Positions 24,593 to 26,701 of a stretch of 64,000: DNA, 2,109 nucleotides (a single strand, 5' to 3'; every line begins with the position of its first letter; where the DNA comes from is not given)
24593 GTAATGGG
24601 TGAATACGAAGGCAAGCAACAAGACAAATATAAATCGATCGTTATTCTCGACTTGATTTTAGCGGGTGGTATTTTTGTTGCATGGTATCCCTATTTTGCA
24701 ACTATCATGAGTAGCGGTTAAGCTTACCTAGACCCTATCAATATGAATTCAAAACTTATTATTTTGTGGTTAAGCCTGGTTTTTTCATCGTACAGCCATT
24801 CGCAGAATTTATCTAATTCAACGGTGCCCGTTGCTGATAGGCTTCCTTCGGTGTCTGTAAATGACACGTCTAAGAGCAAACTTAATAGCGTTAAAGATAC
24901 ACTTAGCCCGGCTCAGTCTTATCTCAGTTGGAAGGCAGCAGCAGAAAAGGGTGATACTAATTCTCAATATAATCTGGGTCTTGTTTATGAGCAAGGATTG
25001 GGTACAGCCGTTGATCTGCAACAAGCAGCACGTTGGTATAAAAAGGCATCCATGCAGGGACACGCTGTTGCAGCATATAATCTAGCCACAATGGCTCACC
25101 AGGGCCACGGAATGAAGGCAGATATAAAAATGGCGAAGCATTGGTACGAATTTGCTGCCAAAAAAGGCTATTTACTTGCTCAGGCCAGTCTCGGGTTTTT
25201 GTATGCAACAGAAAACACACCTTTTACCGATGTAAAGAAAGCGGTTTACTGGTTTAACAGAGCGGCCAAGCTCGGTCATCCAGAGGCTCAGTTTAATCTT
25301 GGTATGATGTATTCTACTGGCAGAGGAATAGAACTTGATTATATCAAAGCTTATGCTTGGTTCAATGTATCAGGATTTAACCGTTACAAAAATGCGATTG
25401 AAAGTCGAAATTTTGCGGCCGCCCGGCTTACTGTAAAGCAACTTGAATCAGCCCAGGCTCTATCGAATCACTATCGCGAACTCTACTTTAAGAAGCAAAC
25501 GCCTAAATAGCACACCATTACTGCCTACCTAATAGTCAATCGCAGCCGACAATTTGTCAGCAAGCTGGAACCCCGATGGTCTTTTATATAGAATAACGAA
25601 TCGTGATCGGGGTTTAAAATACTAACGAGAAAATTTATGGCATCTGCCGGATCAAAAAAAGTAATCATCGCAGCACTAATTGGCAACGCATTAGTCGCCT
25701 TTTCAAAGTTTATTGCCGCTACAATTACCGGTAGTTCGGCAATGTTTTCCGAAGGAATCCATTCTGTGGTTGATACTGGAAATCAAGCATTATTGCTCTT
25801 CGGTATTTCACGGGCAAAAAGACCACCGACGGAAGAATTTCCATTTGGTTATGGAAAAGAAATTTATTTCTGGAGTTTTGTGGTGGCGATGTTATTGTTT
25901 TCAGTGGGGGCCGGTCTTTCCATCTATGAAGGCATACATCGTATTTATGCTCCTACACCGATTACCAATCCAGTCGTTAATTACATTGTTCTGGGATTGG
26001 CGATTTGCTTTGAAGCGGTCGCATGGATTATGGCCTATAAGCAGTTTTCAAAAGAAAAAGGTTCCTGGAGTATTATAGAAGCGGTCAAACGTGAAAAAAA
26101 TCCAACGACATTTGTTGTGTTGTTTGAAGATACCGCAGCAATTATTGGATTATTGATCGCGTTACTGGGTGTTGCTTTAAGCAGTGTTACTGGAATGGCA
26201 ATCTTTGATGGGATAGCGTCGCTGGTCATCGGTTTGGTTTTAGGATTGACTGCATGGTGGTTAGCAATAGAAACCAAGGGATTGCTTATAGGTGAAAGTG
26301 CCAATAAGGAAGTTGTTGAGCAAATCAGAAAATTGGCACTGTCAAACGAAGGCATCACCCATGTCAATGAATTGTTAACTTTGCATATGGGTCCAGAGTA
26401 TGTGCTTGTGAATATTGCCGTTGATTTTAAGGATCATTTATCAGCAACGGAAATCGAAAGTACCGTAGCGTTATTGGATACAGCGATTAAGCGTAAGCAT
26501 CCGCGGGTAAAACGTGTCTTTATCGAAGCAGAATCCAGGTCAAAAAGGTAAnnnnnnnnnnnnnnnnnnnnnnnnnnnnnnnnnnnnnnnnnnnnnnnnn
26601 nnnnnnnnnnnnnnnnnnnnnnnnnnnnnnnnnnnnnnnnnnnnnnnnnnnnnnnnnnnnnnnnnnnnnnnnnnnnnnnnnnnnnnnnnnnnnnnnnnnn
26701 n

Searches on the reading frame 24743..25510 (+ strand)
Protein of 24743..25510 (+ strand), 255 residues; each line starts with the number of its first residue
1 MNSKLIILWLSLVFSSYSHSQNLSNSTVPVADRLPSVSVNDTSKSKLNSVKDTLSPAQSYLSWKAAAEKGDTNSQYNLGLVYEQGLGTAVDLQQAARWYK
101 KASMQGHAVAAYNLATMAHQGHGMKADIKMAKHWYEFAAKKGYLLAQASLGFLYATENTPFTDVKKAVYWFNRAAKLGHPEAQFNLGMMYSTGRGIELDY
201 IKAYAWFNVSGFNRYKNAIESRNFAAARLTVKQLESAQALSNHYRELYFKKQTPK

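Call 5: search_protein_families(library=pfam, proteins=[window:24743-25510:+], max_evalue=0.001)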
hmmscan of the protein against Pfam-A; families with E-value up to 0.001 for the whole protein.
window:24743-25510:+ (255 aa): 2 families
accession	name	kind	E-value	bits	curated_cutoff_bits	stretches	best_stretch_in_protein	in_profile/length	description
PF08238.18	Sel1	-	4.6e-31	106.6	30.7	3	74-107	3-36/36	Sel1 repeat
PF23310.1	TPR_27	-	0.00055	20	27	0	165-190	46-71/110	Plant tetratrico peptide repeats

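Call 29: search_protein_families(library=ncbifam, proteins=[window:24743-25510:+], max_evalue=0.001)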
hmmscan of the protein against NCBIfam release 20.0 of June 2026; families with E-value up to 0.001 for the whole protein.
window:24743-25510:+ (255 aa): 4 families
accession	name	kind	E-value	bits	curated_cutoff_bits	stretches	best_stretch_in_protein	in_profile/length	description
NF033786.1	phenyl_MerG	equivalog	7.8e-19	68.5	350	2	43-158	37-159/217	phenylmercury resistance protein MerG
NF038194.1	AlgK_TPR_lipo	equivalog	5.8e-13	48.3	700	2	126-245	316-434/448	alginate biosynthesis TPR repeat lipoprotein AlgK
NF045484.1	TransRegExoR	equivalog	1.7e-10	40.6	450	1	90-153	142-206/267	exopolysaccharide production regulator ExoR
NF047621.1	FlgprotMotXVib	equivalog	9.3e-09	35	330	1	117-209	81-173/211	flagellar protein MotX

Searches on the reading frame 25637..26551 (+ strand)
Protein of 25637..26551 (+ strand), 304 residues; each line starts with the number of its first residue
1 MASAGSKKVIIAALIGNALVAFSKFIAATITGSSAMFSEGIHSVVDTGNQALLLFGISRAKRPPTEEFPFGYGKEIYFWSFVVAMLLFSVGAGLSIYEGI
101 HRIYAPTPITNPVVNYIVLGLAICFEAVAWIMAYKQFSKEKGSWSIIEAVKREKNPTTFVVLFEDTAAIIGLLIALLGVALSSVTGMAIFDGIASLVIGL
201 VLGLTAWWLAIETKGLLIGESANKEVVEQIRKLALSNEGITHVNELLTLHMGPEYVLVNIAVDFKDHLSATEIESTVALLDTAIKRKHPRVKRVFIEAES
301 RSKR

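Call 5: search_protein_families(library=pfam, proteins=[window:25637-26551:+], max_evalue=0.001)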
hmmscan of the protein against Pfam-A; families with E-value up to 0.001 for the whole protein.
window:25637-26551:+ (304 aa): 2 families
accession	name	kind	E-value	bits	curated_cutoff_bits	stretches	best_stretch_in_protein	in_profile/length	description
PF01545.26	Cation_efflux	-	1.5e-37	129.8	26.6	1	10-214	1-194/198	Cation efflux family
PF16916.11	ZT_dimer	-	5e-05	23.7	26.7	1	224-299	3-76/78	Dimerisation domain of Zinc Transporter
